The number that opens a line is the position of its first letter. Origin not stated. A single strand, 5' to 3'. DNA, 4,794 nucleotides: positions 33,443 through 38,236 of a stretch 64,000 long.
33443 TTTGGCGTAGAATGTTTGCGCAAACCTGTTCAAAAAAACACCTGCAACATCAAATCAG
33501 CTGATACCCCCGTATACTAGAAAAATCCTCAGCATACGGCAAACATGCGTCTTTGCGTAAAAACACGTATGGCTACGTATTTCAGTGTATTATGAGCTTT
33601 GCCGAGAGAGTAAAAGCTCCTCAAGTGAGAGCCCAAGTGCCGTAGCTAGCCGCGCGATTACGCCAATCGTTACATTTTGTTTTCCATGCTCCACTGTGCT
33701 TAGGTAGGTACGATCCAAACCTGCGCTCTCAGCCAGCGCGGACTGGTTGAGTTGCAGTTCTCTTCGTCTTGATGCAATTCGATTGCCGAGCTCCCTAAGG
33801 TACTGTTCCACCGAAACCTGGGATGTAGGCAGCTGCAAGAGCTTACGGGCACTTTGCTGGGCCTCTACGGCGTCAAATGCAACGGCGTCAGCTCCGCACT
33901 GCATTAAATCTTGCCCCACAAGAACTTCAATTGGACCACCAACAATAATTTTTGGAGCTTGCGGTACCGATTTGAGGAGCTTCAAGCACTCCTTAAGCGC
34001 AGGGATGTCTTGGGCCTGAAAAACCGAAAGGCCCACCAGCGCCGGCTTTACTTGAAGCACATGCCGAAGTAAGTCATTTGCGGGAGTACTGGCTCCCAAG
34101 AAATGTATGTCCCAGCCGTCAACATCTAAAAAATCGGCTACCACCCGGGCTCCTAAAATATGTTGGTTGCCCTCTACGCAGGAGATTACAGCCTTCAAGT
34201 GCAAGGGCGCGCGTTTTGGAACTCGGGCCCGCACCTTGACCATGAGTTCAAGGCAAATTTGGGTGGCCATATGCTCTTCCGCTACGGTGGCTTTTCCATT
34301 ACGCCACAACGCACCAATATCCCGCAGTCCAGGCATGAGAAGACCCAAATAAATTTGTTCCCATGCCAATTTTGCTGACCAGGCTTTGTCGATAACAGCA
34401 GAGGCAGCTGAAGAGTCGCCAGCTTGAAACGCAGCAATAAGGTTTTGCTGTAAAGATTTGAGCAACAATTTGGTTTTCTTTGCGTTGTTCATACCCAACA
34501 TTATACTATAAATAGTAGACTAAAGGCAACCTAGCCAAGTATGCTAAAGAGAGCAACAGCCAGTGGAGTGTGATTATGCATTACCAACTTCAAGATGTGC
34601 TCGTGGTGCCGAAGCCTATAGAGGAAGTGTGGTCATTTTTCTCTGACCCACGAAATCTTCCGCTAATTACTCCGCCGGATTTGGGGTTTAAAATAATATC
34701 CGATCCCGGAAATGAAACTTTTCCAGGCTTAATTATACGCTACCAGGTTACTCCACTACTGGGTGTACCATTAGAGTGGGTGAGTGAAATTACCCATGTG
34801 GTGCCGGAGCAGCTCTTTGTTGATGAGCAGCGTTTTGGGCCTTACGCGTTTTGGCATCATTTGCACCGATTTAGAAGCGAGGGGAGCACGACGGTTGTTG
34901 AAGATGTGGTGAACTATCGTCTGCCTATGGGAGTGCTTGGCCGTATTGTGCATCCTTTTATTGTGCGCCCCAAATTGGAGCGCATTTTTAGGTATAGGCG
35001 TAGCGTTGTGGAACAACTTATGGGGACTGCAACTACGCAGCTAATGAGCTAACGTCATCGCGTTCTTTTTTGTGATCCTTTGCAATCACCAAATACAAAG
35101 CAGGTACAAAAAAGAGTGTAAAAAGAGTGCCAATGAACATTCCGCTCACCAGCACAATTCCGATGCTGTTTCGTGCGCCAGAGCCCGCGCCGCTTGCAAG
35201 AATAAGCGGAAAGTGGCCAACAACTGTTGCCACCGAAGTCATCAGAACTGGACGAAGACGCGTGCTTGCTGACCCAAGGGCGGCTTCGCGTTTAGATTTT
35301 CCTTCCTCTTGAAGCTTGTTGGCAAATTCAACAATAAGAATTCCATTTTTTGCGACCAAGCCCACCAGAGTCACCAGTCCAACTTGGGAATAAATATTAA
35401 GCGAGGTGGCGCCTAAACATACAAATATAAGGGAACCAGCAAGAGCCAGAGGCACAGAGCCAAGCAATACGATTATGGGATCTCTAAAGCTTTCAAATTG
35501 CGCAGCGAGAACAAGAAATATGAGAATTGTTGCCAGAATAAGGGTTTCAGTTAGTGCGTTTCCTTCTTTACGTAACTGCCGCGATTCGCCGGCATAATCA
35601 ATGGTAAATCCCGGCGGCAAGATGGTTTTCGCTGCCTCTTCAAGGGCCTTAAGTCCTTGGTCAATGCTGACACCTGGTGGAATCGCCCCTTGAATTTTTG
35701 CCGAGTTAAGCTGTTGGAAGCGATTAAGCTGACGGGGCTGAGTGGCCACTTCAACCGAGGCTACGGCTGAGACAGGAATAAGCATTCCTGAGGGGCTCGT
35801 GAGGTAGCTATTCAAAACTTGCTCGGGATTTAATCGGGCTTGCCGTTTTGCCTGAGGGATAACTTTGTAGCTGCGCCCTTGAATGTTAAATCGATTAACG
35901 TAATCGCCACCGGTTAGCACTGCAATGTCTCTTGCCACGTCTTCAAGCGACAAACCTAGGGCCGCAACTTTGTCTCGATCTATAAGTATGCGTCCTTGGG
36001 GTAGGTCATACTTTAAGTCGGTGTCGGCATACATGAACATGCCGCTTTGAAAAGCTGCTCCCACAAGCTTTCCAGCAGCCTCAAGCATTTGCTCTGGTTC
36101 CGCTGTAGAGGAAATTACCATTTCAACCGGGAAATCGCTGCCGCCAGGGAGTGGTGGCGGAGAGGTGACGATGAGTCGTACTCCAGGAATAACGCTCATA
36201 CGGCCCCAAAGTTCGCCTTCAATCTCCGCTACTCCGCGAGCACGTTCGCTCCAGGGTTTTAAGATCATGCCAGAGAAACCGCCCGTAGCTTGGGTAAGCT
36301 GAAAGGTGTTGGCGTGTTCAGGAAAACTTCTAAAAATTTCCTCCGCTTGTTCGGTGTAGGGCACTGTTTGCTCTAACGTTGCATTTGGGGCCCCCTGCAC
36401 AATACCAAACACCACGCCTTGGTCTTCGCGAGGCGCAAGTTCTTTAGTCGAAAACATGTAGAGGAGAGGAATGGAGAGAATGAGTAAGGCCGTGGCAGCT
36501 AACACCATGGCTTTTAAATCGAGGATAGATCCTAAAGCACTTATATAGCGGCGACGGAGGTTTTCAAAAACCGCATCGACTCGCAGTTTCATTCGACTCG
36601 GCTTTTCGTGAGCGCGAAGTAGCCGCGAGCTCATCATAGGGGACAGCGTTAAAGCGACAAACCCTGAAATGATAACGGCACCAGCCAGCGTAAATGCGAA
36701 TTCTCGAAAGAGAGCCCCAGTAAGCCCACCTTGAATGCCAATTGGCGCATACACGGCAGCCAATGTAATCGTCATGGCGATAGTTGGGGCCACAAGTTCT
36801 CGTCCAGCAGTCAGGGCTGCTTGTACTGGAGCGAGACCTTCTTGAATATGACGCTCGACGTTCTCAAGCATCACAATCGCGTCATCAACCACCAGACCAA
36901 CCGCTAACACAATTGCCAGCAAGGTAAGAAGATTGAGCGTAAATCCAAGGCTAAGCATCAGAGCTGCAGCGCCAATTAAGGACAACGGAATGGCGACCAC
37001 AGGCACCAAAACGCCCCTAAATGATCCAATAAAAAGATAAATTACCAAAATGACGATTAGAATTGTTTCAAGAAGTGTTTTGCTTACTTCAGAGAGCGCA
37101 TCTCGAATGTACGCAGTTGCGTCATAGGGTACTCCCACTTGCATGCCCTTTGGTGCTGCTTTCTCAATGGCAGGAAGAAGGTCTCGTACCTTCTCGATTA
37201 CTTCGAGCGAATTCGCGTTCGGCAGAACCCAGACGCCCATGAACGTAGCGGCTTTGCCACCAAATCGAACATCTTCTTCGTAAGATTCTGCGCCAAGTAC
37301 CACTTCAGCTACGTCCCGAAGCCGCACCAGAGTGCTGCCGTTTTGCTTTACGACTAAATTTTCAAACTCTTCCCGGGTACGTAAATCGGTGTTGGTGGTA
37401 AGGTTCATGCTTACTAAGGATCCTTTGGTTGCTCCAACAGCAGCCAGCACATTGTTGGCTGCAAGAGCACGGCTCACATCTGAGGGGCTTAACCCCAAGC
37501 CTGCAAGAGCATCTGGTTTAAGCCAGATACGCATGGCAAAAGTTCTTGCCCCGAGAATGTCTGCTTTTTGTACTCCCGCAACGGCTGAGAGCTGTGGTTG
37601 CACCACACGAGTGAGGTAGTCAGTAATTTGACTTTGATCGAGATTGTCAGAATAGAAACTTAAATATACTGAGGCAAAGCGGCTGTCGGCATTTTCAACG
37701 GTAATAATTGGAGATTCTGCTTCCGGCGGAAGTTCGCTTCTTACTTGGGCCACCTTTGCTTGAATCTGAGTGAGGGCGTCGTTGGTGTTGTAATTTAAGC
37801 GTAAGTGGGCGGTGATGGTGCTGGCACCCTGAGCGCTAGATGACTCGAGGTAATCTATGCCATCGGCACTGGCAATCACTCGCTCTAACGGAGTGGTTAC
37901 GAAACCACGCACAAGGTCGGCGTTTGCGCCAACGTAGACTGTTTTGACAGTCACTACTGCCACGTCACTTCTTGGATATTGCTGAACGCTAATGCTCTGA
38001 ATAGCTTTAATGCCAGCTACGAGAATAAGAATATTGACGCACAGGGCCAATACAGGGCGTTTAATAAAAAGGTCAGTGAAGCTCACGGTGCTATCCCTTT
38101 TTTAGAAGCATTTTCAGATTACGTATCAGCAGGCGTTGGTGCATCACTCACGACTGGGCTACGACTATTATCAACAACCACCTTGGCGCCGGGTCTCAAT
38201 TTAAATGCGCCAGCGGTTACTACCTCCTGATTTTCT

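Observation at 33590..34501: CarH-type cobalamin photoreceptor signature fused to a C-terminal XRE helix-turn-helix (inverted, swapped architecture)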

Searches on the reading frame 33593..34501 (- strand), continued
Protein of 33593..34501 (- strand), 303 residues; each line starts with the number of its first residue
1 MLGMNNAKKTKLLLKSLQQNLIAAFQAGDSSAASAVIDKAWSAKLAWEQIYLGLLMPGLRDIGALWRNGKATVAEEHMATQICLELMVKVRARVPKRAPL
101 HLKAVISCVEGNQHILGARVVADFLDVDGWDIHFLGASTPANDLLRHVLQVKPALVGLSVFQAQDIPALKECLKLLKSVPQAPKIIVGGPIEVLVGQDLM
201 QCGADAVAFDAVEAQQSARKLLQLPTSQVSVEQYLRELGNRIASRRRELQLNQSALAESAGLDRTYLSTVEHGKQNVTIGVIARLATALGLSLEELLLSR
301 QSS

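Call 79: search_protein_families(library=ncbifam, proteins=[L035:7007-10108:+, L048:6998-10231:+], max_evalue=1e-10)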
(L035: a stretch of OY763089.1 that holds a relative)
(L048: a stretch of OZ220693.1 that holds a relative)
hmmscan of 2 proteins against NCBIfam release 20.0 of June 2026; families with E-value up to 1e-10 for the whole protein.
L035:7007-10108:+ (1034 aa): 11 families
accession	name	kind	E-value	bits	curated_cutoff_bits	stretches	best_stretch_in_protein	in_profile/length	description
NF033617.1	RND_permease_2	subfamily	3.6e-174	581.4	1250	1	8-1012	4-1008/1009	multidrug efflux RND transporter permease subunit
NF000282.2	RND_permease_1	subfamily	1.4e-121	407.3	1250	1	14-1011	11-1027/1029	multidrug efflux RND transporter permease subunit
TIGR00914.1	2A0601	subfamily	4.5e-119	398.8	701.45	1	4-1011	5-1035/1051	CusA/CzcA family heavy metal efflux RND transporter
NF007798.0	PRK10503.1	equivalog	5.4e-109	365.3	1584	1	14-1013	22-1024/1040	MdtB/MuxB family multidrug efflux RND transporter permease subunit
TIGR00915.1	2A0602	subfamily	3.7e-108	362.8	940.35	1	15-1016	13-1033/1050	efflux RND transporter permease subunit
NF007905.0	PRK10614.1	equivalog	2.4e-105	353.3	1774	2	9-563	9-554/1025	multidrug efflux RND transporter permease subunit MdtC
NF007133.0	PRK09579.1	equivalog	3.9e-103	345.8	1763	2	7-547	6-534/1017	multidrug efflux RND transporter permease subunit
NF007131.0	PRK09577.1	equivalog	7.9e-74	249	1768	1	16-1021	14-1032/1045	multidrug efflux RND transporter permease subunit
NF007842.1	PRK10555.1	equivalog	9.8e-68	228.9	1854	1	15-1016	13-1031/1036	multidrug efflux RND transporter permease AcrD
NF000037.1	RND_perm_OqxB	exception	7.8e-62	209.4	2200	2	13-534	13-531/1050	multidrug efflux RND transporter permease subunit OqxB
NF011706.2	PRK15127.1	equivalog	4.3e-57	193.7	2150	2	15-559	13-562/1049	multidrug efflux RND transporter permease subunit AcrB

L048:6998-10231:+ (1078 aa): 11 families
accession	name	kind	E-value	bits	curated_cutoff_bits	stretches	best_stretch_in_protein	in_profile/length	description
NF033617.1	RND_permease_2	subfamily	5.4e-160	534.5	1250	2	282-1051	251-1007/1009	multidrug efflux RND transporter permease subunit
NF000282.2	RND_permease_1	subfamily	5.2e-107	359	1250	2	283-1050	259-1026/1029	multidrug efflux RND transporter permease subunit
NF007798.0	PRK10503.1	equivalog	6.2e-104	348.5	1584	3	716-1051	685-1022/1040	MdtB/MuxB family multidrug efflux RND transporter permease subunit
TIGR00914.1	2A0601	subfamily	3.2e-102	343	701.45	2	282-1051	262-1035/1051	CusA/CzcA family heavy metal efflux RND transporter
NF007905.0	PRK10614.1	equivalog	2.3e-96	323.5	1774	3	282-584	253-538/1025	multidrug efflux RND transporter permease subunit MdtC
TIGR00915.1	2A0602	subfamily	1.5e-94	317.8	940.35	2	283-1052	260-1029/1050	efflux RND transporter permease subunit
NF007133.0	PRK09579.1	equivalog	3.6e-88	296.3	1763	3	283-583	253-535/1017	multidrug efflux RND transporter permease subunit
NF000037.1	RND_perm_OqxB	exception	1.4e-56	191.9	2200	2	283-533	263-502/1050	multidrug efflux RND transporter permease subunit OqxB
NF007842.1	PRK10555.1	equivalog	1.8e-56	191.6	1854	2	283-670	260-632/1036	multidrug efflux RND transporter permease AcrD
NF007131.0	PRK09577.1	equivalog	4.4e-56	190.2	1768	1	17-1050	14-1021/1045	multidrug efflux RND transporter permease subunit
NF011706.2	PRK15127.1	equivalog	9.1e-52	176.1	2150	1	283-1050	260-1028/1049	multidrug efflux RND transporter permease subunit AcrB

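Call 91: search_dna_similar(query=window:33593-34501:-, collection=plasmids, mode=protein, max_evalue=0.00001, max_rows=15)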
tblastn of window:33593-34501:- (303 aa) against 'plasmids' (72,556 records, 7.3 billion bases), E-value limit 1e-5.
Records with a match: 53; places in all: 55; records where one place covers at least 80% of the query: 0.
Best place of each record, by identity: <60% 53.
By first word of the organism name: Thermus 29; Azospirillum 8; Streptomyces 5; Skermanella 3; Sulfitobacter 2; Ilyobacter 1; Rhodobacteraceae 1; Nonomuraea 1; Allorhizobium 1; Pontibacillus 1; and 1 more.
By predicted mobility (MOB-suite, as given by PLSDB): non-mobilizable 46; mobilizable 7.
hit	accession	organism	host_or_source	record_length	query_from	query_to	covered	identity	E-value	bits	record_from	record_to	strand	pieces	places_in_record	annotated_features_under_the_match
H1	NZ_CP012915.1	Azospirillum brasilense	Digitaria eriantha,microbe,root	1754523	19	223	68%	33.0%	5e-24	109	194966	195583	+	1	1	none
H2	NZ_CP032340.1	Azospirillum brasilense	soil sample,Agricultural field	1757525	19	223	68%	33.0%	5e-24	109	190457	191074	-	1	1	none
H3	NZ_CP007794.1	Azospirillum argentinense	Triticum aestivum L.,Root,wheat ...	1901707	19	222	67%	32.0%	4e-21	100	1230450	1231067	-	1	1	record has no annotation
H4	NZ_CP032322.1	Azospirillum argentinense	soil sample,Agricultural field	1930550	19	222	67%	32.0%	6e-21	100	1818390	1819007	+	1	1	record has no annotation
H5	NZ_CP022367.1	Azospirillum sp. TSH58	single cell,paddy soils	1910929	19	222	67%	31.6%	3e-22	103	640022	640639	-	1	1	record has no annotation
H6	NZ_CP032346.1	Azospirillum brasilense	soil sample,Agricultural field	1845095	24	222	66%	31.8%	2e-21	101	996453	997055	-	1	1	record has no annotation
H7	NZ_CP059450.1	Azospirillum brasilense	Prokaryotes,soil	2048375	24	222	66%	31.5%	6e-21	100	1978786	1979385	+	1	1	none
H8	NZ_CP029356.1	Azospirillum thermophilum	cell culture,hot spring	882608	28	214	62%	31.9%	2e-18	93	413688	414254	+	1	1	cobalamin-dependent protein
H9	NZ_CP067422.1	Skermanella sp. TT6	Homo sapiens,single cell,skin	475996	19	225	68%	28.7%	5e-17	89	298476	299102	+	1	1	cobalamin-dependent protein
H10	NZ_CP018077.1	Sulfitobacter alexandrii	Alexandrium minutum,cell culture,cell ...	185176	23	214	63%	30.6%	2e-8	63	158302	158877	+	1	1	cobalamin B12-binding domain-containing protein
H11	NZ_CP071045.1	Streptomyces sp. CA-256286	sediment,muddy soil from torrent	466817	19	234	71%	26.9%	5e-8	62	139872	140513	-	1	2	cobalamin-dependent protein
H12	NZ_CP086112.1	Skermanella rosea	single cell,hydrocarbon-contaminated ...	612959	29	225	65%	29.1%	1e-18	93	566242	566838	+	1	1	cobalamin-dependent protein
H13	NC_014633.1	Ilyobacter polytropus DSM 2926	marine mud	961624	28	219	63%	29.9%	2e-22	104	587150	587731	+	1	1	cobalamin-dependent protein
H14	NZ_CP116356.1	Streptomyces xanthophaeus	whole organism,soil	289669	27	214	62%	29.6%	2e-11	72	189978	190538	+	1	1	cobalamin-dependent protein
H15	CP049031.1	Rhodobacteraceae bacterium SC52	Apostichopus japonicus,pure ...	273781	19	210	63%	27.7%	2e-9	66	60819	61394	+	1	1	cobalamin B12-binding domain-containing protein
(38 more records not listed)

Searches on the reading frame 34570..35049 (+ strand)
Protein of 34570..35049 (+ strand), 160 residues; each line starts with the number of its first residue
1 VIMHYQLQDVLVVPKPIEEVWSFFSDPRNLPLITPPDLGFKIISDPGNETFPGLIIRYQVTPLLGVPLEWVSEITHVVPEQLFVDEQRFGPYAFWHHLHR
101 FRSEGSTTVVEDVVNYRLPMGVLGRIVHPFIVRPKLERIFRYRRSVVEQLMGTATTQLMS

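Call 21: search_protein_families(library=pfam, proteins=[window:34570-35049:+], max_evalue=0.001)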
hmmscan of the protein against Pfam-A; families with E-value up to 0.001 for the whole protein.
window:34570-35049:+ (160 aa): 1 family
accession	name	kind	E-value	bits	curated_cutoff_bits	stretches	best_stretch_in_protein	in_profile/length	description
PF03364.25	Polyketide_cyc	-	3.3e-08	34.3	23.4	1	13-124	1-107/126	Polyketide cyclase / dehydrase and lipid transport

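Call 79: search_protein_families(library=ncbifam, proteins=[window:34576-35049:+], max_evalue=1e-10)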
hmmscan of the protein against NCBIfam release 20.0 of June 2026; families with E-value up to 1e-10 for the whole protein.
window:34576-35049:+ (158 aa): 0 families

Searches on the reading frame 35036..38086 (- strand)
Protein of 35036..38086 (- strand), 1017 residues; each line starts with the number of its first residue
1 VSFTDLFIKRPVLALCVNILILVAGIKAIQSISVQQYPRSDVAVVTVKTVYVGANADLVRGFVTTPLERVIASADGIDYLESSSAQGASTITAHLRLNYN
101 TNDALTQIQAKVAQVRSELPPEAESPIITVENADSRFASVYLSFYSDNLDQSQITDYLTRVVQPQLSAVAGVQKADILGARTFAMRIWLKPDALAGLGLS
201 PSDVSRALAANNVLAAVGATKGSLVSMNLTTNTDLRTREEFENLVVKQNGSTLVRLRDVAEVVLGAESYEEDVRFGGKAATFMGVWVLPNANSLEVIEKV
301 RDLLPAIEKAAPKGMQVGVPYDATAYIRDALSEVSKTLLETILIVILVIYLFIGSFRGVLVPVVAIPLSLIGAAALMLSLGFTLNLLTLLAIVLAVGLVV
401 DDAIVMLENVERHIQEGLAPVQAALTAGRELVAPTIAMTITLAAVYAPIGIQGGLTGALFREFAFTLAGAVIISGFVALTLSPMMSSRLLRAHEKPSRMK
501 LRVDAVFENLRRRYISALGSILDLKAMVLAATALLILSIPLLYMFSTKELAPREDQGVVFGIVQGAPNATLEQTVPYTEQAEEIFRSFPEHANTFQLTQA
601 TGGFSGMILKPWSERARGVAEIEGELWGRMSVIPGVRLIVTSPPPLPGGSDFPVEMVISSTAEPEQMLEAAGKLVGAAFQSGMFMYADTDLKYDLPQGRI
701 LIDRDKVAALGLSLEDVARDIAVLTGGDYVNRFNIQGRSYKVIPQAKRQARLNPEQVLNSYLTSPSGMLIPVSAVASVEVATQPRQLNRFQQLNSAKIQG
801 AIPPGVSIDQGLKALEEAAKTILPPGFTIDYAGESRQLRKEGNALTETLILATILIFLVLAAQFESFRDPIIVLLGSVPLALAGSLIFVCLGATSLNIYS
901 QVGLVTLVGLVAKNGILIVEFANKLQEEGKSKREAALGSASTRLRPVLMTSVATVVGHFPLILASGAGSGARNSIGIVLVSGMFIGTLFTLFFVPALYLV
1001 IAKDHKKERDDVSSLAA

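Call 21: search_protein_families(library=pfam, proteins=[window:35036-38086:-], max_evalue=0.001)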
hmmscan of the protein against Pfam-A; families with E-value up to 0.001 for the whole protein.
window:35036-38086:- (1017 aa): 2 families
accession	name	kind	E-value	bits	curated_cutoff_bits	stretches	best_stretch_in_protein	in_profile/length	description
PF00873.25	ACR_tran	-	2.1e-253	843.9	28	1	4-1001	2-1020/1021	AcrB/AcrD/AcrF family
PF02355.23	SecD_SecF_C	-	5.9e-05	23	20.5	0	848-1002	36-187/189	Protein export membrane protein SecD/SecF, C-terminal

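Call 79: search_protein_families(library=ncbifam, proteins=[window:35036-38086:-], max_evalue=1e-10)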
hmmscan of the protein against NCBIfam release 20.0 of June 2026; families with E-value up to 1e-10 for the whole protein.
window:35036-38086:- (1017 aa): 12 families
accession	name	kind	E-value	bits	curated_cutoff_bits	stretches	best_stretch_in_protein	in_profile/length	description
NF033617.1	RND_permease_2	subfamily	0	1108.6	1250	1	4-1002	1-1008/1009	multidrug efflux RND transporter permease subunit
NF007133.0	PRK09579.1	equivalog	0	1104.2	1763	1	1-1010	1-1011/1017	multidrug efflux RND transporter permease subunit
NF000282.2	RND_permease_1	subfamily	1.8e-247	824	1250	1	6-1002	3-1028/1029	multidrug efflux RND transporter permease subunit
TIGR00915.1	2A0602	subfamily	5.1e-229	763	940.35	1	4-1009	2-1036/1050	efflux RND transporter permease subunit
NF007842.1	PRK10555.1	equivalog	8e-171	570.2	1854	1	5-1003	3-1028/1036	multidrug efflux RND transporter permease AcrD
NF011706.2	PRK15127.1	equivalog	3.8e-165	551.5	2150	1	5-1013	3-1041/1049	multidrug efflux RND transporter permease subunit AcrB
NF007131.0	PRK09577.1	equivalog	1.4e-164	549.4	1768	1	6-1006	4-1027/1045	multidrug efflux RND transporter permease subunit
NF000037.1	RND_perm_OqxB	exception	4.1e-162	541.4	2200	1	1-1004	1-1037/1050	multidrug efflux RND transporter permease subunit OqxB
NF007798.0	PRK10503.1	equivalog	1.8e-148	496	1584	1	5-1008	14-1029/1040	MdtB/MuxB family multidrug efflux RND transporter permease subunit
NF007905.0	PRK10614.1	equivalog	3.7e-147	491.7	1774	1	1-1008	1-1015/1025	multidrug efflux RND transporter permease subunit MdtC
TIGR00914.1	2A0601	subfamily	2.5e-100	336.8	701.45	2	12-596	14-608/1051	CusA/CzcA family heavy metal efflux RND transporter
TIGR00921.1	2A067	subfamily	3.1e-11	42.1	351.9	0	840-1006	189-351/733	hydrophobe/amphiphile efflux-3 (HAE3) family transporter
